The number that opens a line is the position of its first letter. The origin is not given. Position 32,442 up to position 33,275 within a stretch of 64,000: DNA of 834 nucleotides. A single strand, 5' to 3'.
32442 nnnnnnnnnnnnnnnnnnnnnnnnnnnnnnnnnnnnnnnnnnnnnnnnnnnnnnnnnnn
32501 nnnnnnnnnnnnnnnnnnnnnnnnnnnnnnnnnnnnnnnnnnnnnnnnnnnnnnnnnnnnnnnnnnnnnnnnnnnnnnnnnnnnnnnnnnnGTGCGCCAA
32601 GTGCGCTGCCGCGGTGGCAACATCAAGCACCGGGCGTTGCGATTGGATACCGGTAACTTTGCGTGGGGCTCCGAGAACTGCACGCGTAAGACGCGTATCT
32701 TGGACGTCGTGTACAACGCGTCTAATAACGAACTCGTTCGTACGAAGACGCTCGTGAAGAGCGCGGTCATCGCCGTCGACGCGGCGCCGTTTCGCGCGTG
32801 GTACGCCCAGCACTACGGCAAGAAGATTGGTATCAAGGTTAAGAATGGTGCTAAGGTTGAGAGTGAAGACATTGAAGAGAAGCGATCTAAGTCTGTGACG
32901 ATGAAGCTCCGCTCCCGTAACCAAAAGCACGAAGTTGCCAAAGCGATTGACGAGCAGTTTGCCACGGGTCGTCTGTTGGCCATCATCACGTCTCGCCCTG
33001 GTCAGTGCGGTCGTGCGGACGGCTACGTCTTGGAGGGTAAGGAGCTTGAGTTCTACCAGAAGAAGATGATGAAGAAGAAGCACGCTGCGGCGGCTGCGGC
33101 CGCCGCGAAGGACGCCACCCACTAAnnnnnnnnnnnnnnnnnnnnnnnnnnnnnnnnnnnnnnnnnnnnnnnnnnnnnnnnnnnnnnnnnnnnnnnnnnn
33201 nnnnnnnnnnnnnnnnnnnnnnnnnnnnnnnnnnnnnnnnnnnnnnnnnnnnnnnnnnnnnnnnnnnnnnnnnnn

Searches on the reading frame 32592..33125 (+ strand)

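Call 16: search_protein_families(library=pfam, proteins=[window:32592-33125:+], max_evalue=0.001)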
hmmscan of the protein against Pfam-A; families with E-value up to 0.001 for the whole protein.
window:32592-33125:+ (177 aa): 1 family
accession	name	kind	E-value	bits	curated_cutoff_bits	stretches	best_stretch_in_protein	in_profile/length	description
PF01201.27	Ribosomal_S8e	-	3e-37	128.3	30.2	1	2-147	40-133/133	Ribosomal protein S8e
